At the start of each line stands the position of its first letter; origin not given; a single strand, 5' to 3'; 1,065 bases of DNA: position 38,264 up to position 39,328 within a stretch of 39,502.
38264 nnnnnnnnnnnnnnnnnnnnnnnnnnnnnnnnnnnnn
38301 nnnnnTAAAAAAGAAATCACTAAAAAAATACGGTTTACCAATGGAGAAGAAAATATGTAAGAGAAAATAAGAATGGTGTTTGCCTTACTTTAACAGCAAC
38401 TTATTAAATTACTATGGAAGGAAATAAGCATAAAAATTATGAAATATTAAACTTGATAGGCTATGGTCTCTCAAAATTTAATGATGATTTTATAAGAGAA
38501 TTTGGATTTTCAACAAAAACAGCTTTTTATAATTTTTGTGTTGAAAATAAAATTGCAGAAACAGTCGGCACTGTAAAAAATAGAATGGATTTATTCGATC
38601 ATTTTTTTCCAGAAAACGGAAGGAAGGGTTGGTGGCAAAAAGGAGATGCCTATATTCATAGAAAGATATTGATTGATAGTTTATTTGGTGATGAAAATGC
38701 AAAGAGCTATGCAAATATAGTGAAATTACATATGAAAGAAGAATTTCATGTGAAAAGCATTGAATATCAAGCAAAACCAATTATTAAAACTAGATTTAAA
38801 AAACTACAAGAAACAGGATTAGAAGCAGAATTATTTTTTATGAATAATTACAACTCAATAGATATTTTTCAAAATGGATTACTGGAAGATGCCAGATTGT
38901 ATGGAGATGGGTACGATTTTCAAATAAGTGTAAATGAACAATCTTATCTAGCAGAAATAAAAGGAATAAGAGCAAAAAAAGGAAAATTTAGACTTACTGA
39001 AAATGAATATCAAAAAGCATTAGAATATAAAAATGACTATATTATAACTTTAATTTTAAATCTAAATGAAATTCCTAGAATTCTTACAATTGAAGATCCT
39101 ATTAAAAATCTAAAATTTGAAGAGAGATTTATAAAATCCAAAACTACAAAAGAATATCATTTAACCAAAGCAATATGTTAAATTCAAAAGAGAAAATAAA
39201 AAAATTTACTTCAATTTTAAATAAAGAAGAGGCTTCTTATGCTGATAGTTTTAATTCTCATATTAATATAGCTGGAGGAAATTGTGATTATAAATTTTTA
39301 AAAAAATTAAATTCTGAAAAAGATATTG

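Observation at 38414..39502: Uncharacterised nuclease-fold gene plus translationally coupled downstream ORF next to the degraded methylase: candidate novel restriction/defence module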

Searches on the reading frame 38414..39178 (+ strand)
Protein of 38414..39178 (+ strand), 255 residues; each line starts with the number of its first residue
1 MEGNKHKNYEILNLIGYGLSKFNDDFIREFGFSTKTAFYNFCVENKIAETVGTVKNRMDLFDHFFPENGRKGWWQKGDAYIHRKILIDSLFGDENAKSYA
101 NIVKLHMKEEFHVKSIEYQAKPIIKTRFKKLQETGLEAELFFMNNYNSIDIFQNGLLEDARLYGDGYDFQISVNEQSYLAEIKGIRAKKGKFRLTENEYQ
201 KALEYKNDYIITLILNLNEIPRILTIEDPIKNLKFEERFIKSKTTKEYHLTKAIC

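Call 4: search_protein_families(library=pfam, proteins=[window:38414-39178:+], max_evalue=1)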
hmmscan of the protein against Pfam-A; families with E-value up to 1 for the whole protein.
window:38414-39178:+ (255 aa): 1 family
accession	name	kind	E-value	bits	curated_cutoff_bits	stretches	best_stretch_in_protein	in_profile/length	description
PF13020.12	NOV_C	-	3.7e-15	56.2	22.1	1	139-226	2-91/91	Protein NO VEIN, C-terminal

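Call 5: search_protein_families(library=padloc, proteins=[window:38414-39178:+], max_evalue=1)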
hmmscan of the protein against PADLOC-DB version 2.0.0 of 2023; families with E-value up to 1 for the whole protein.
window:38414-39178:+ (255 aa): 7 families
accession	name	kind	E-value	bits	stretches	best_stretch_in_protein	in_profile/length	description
PDLC03972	TmtA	-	2.1e-09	34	1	93-234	1167-1289/1302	-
PDLC03964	TmtA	-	8.2e-09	32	1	163-235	1449-1523/1538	-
PDLC03966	TmtA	-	3.2e-08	29.8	1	132-234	1526-1633/1655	-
PDLC03971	TmtA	-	3e-07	26.3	1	165-217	1688-1744/1782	-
PDLC03967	TmtA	-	4.1e-07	26.8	1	93-235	850-994/1063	-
PDLC03968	TmtA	-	0.0002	17.1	1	175-236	1396-1460/1486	-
PDLC02085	Cas4a2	-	0.0078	14.6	1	145-224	61-139/166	-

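Call 6: search_protein_families(library=ncbifam, proteins=[window:38414-39178:+], max_evalue=1)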
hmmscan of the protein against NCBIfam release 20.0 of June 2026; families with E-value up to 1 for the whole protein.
window:38414-39178:+ (255 aa): 0 families

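Call 7: find_encoding_contigs(protein=window:38414-39178:+, flank=10000, max_places=10)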
Protein window:38414-39178:+ (255 aa): 1 contig read that carries it; 1 place shown.
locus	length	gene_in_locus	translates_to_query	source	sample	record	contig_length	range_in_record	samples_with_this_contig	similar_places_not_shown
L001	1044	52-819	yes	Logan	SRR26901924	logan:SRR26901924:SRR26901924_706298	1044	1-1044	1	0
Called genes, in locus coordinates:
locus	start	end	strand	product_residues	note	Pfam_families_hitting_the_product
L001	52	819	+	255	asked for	PF13020:NOV_C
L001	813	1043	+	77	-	?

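Call 10: find_homologous_proteins(query=window:38414-39178:+, max_evalue=0.001)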
Query window:38414-39178:+ (255 aa): 2059 proteins with E <= 0.001 among 2437 candidates; the best 120 are listed.
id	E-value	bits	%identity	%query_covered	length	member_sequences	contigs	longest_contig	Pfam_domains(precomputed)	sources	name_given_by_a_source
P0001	1.0e-166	571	100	100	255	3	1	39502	PF13020.13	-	-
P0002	9.4e-149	512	89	100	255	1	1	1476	PF13020.13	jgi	jgi:hypothetical protein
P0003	1.4e-148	511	89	100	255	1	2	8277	PF13020.13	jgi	jgi:hypothetical protein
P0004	2.7e-148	510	89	100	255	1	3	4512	PF13020.13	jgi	jgi:hypothetical protein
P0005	5.2e-148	509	88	100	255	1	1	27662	PF13020.13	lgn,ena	-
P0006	7.6e-148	509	88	100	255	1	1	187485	PF13020.13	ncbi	-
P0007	1.3e-147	508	87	100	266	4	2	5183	PF13020.13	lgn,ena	-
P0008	1.3e-147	508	89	100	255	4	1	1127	PF13020.13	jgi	jgi:hypothetical protein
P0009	1.6e-144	498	86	100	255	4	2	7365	PF13020.13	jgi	-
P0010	4.6e-144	496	86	100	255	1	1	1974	PF13020.13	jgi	jgi:hypothetical protein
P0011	6.8e-144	496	85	100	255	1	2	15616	PF13020.13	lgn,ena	-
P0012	8.2e-144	496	85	99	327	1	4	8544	PF13020.13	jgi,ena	-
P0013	3.4e-143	494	85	99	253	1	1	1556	PF13020.13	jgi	jgi:hypothetical protein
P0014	5.6e-143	493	86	100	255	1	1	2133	PF13020.13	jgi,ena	-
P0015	1.7e-142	491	84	99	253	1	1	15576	PF13020.13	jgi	-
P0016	4.5e-141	487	82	100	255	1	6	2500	PF13020.13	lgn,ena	-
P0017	1.1e-140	485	84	100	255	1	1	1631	PF13020.13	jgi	-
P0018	1.9e-140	485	85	99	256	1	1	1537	PF13020.13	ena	-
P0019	3.0e-140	484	83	100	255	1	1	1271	PF13020.13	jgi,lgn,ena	-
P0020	3.2e-140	484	83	100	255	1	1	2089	PF13020.13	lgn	-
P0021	2.1e-139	481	83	100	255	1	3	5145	PF13020.13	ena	-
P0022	1.7e-138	478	81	100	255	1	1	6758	PF13020.13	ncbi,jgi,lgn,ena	-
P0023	2.4e-138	478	82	100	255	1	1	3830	PF13020.13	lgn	-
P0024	2.5e-138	478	84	100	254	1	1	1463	PF13020.13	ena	-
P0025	8.4e-138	476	82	100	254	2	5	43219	PF13020.13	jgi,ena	-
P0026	9.6e-138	476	83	98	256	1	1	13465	PF13020.13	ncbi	ncbi:MAG: DUF3883 domain-containing protein [bacterium]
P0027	1.3e-137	475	82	100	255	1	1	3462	PF13020.13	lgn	-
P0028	2.0e-137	475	81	100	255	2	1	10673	PF13020.13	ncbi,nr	ncbi:MAG TPA: DUF3883 domain-containing protein [Thioploca sp.]|nr:DUF3883 domain-containing protein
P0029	3.8e-137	474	82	100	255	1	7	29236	PF13020.13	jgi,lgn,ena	-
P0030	8.5e-137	473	80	100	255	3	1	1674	PF13020.13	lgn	-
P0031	1.8e-136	472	82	100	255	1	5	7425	PF13020.13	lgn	-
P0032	4.2e-136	470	78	99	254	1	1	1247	PF13020.13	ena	-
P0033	1.5e-135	469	81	99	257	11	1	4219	PF13020.13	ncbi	-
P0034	6.0e-135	467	84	96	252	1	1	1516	PF13020.13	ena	-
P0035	1.4e-134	465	88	91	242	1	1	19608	PF13020.13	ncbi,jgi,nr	ncbi:MAG: hypothetical protein DRQ51_08175 [Gammaproteobacteria bacterium]|nr:MAG: hypothetical prot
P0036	2.6e-134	464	80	100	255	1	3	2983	PF13020.13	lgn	-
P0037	7.9e-134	463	80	100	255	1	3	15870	PF13020.13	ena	-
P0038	9.4e-134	463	82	100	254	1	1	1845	PF13020.13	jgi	jgi:hypothetical protein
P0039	1.0e-133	463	78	100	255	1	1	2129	PF13020.13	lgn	-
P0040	2.6e-133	461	78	100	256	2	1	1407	PF13020.13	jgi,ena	-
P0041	3.0e-133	461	80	98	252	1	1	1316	PF13020.13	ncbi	-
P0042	1.3e-132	459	80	100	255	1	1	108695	PF13020.13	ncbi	-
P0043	1.9e-132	458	78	100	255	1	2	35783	PF13020.13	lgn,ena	-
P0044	2.1e-132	458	80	98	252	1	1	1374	PF13020.13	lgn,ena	-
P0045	9.1e-132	456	76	100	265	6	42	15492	PF13020.13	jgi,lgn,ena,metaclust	metaclust:\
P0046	1.4e-131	456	78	100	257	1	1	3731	PF13020.13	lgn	-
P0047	1.6e-131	455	82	96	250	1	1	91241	PF13020.13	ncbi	-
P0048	1.7e-131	455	76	99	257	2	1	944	PF13020.13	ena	-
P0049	2.1e-131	455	76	100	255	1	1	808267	PF13020.13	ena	-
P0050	5.3e-131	454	79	98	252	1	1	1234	PF13020.13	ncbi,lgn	-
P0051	5.5e-131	454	79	100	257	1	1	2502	PF13020.13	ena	-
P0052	6.4e-131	453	77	100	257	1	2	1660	PF13020.13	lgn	-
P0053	8.2e-131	453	77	100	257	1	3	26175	PF13020.13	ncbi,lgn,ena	-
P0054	8.9e-131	453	77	100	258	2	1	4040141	PF13020.13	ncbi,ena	-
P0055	1.0e-130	453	77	99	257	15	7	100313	PF13020.13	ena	-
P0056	1.4e-130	452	77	100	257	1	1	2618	PF13020.13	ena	-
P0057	1.8e-130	452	77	100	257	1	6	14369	PF13020.13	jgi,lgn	-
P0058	1.9e-130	452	77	99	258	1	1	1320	PF13020.13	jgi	jgi:hypothetical protein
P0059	2.0e-130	452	77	100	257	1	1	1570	PF13020.13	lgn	-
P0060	2.2e-130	452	77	100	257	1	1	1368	PF13020.13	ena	-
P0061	2.3e-130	452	76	100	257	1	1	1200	PF13020.13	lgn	-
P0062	2.6e-130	451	78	99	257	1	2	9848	PF13020.13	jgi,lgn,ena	-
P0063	2.6e-130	451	77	100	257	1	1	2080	PF13020.13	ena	-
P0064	2.6e-130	451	77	100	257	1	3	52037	PF13020.13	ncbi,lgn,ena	ncbi:MAG: DUF3883 domain-containing protein [Cloacibacterium sp.]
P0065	2.9e-130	451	77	100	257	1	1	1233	PF13020.13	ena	-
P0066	3.0e-130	451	77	100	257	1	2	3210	PF13020.13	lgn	-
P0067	3.1e-130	451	78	98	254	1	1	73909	PF13020.13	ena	-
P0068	3.3e-130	451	77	100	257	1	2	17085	PF13020.13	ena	-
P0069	3.5e-130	451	75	99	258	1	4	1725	PF13020.13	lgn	-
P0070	3.7e-130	451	76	100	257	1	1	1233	PF13020.13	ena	-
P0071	3.8e-130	451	77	100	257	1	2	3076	PF13020.13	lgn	-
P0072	3.9e-130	451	77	100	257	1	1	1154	PF13020.13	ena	-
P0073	4.0e-130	451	77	100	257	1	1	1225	PF13020.13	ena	-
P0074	4.6e-130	451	77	100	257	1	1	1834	PF13020.13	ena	-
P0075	4.8e-130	451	77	100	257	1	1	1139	PF13020.13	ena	-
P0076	4.9e-130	451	76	100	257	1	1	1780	PF13020.13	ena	-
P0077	5.0e-130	450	79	99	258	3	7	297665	PF13020.13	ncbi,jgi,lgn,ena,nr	ncbi:MAG: DUF3883 domain-containing protein [Sulfurovum sp.]|jgi:hypothetical protein|nr:DUF3883 dom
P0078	5.2e-130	450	76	100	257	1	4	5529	PF13020.13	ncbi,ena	-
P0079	6.0e-130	450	76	100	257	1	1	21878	PF13020.13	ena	-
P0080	6.7e-130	450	77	100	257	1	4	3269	PF13020.13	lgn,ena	-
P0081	6.8e-130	450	79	100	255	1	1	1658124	PF13020.13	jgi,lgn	jgi:hypothetical protein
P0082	6.9e-130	450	76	99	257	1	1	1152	PF13020.13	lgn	-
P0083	7.1e-130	450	77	100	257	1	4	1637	PF13020.13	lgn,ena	-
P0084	7.9e-130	450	76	100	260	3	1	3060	PF13020.13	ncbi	-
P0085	8.4e-130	450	78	100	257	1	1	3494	PF13020.13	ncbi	-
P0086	1.2e-129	449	77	100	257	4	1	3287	PF13020.13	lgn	-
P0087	1.3e-129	449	77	100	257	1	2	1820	PF13020.13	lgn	-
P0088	2.1e-129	448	77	99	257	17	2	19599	PF13020.13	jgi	jgi:hypothetical protein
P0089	2.1e-129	448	76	100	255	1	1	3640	PF13020.13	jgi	-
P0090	2.2e-129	448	77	100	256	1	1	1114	PF13020.13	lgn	-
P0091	2.3e-129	448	75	99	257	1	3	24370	PF13020.13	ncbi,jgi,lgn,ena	-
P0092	2.3e-129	448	75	99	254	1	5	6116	PF13020.13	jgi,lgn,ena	-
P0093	2.5e-129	448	77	100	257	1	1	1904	PF13020.13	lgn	-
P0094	2.8e-129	448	77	100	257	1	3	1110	PF13020.13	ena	-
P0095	4.2e-129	447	78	100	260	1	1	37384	PF13020.13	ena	-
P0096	4.4e-129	447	77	100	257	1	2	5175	PF13020.13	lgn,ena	-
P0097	6.9e-129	447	75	100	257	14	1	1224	PF13020.13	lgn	-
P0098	7.7e-129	447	75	99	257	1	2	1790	PF13020.13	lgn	-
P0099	8.8e-129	446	75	100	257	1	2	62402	PF13020.13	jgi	jgi:Domain of unknown function (DUF3883)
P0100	8.9e-129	446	75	99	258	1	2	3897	PF13020.13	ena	-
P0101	1.1e-128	446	76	100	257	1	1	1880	PF13020.13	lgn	-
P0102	1.1e-128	446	76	99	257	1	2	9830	PF13020.13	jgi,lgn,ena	-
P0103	1.2e-128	446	77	100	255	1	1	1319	PF13020.13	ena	-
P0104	1.6e-128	446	76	100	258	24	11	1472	PF13020.13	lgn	-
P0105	1.7e-128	445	75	100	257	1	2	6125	PF13020.13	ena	-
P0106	2.6e-128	445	76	100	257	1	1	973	PF13020.13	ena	-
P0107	2.6e-128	445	75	99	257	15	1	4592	PF13020.13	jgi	jgi:hypothetical protein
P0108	2.7e-128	445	74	100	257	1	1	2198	PF13020.13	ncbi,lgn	-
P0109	3.5e-128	444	75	100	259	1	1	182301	PF13020.13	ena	-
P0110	3.7e-128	444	76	98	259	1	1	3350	PF13020.13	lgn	-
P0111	3.7e-128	444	76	100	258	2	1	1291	PF13020.13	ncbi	-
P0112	5.0e-128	444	77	99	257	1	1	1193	PF13020.13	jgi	jgi:hypothetical protein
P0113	5.5e-128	444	76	99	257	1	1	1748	PF13020.13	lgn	-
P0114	5.5e-128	444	77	99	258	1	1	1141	PF13020.13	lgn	-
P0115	6.4e-128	444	75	100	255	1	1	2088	PF13020.13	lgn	-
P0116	7.0e-128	443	76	100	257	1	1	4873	PF13020.13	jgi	jgi:hypothetical protein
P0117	7.6e-128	443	77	99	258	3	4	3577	PF13020.13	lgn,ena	-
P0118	8.5e-128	443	75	99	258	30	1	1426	PF13020.13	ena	-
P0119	9.2e-128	443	76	99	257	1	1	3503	PF13020.13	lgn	-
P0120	1.0e-127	443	74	100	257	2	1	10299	PF13020.13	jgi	jgi:hypothetical protein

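Call 14: find_encoding_contigs(protein=P0006, flank=8000, max_places=2)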
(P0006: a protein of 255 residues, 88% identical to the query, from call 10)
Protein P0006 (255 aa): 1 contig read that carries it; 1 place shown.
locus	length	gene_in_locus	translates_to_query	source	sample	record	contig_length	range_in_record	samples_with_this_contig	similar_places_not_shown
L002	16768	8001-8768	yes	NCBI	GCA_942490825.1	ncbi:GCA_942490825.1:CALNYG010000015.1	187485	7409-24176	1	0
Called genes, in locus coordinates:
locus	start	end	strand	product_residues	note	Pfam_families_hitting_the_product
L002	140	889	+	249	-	PF01988:VIT1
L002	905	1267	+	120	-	-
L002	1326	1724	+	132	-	-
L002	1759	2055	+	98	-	-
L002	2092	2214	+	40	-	-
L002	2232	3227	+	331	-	PF00390:malic, PF03949:Malic_M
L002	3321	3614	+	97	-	-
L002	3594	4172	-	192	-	PF01610:DDE_Tnp_ISL3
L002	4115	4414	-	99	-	-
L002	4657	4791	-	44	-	-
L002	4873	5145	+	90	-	PF13599:Pentapeptide_4 (weak), PF00805:Pentapeptide (faint)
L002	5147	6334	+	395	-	PF07690:MFS_1, PF12832:MFS_1_like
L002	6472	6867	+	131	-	-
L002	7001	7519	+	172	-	PF25990:Beta-barrel_YknX (weak), PF26002:Beta-barrel_AprE (weak), PF25954:Beta-barrel_RND_2 (weak)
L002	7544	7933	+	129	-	PF00145:DNA_methylase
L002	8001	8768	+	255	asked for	PF13020:NOV_C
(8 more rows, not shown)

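Call 15: find_encoding_contigs(protein=P0077, flank=8000, max_places=3)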
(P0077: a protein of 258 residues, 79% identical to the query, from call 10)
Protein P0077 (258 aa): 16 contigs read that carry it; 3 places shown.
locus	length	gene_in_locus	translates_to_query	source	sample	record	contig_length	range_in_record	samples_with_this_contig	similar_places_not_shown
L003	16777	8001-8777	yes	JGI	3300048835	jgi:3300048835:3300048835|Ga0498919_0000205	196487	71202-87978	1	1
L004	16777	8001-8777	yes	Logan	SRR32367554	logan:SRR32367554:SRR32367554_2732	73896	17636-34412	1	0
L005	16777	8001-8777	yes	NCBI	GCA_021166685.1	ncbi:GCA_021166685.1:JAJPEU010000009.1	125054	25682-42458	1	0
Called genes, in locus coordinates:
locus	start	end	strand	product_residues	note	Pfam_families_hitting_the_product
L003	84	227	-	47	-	-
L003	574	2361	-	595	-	PF05787:PhoX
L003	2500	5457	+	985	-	PF27085:Aq_1262, PF02239:Cytochrom_D1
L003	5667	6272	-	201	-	-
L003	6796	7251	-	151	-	-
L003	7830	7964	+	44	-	-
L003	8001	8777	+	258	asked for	PF13020:NOV_C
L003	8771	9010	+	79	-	-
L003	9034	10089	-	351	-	PF13356:Arm-DNA-bind_3, PF22022:Phage_int_M, PF00589:Phage_integrase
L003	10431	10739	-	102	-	PF00639:Rotamase, PF13616:Rotamase_3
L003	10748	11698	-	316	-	PF18297:NFACT-R_2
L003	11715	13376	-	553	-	PF01807:Zn_ribbon_DnaG, PF08275:DNAG_N, PF01751:Toprim, PF13155:Toprim_2, PF13362:Toprim_3 (weak), PF13662:Toprim_4, PF16730:DnaGprimase_HBD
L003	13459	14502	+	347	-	PF14559:TPR_19 (faint), PF00515:TPR_1 (faint), PF07719:TPR_2 (faint), PF13428:TPR_14 (faint), PF13431:TPR_17 (faint)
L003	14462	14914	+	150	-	PF00075:RNase_H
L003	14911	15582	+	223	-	PF22935:RM44_endonuclase (faint), PF14622:Ribonucleas_3_3, PF00636:Ribonuclease_3, PF00035:dsrm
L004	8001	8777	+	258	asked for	PF13020:NOV_C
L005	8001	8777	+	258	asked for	PF13020:NOV_C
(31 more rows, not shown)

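Call 16: find_encoding_contigs(protein=P0054, flank=8000, max_places=2)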
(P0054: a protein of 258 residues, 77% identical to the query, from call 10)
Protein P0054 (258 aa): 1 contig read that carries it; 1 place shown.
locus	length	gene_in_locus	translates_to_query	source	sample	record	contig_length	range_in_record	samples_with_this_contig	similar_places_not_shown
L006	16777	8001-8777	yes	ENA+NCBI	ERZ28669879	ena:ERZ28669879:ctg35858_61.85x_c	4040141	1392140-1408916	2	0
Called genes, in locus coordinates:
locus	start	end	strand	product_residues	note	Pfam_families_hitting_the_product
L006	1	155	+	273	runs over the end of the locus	PF01695:IstB_IS21, PF20720:nSTAND3 (faint), PF00308:Bac_DnaA (faint)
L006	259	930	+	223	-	PF07592:DDE_Tnp_ISAZ013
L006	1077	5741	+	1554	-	PF02837:Glyco_hydro_2_N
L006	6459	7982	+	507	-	PF13506:Glyco_transf_21, PF00535:Glycos_transf_2, PF13641:Glyco_tranf_2_3, PF13632:Glyco_trans_2_3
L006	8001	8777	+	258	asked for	PF13020:NOV_C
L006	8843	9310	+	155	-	-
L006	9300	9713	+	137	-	PF01894:YjbQ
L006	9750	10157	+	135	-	PF01934:HepT-like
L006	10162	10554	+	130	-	PF01909:NTP_transf_2 (weak), PF18765:Polbeta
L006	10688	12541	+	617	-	PF13522:GATase_6, PF13537:GATase_7, PF01380:SIS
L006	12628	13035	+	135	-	-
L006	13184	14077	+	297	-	PF25087:GMPPB_C (faint), PF00132:Hexapep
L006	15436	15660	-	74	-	PF13384:HTH_23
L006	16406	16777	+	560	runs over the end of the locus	PF02463:SMC_N, PF13476:AAA_23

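Call 19: search_solved_structures(query=window:38414-39178:+, max_evalue=10, show_alignments=2)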
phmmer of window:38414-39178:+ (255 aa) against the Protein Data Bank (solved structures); distinct sequences matched with E-value up to 10: 0.

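Call 20: search_protein_families(library=phrogs, proteins=[window:38414-39178:+], max_evalue=1)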
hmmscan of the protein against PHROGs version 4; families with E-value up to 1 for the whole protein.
window:38414-39178:+ (255 aa): 2 families
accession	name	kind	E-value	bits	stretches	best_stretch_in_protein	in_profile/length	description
phrog_2256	-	unknown function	0.049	14.9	1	110-144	88-123/126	-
phrog_5594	-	unknown function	0.067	13.1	1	111-243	81-214/528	-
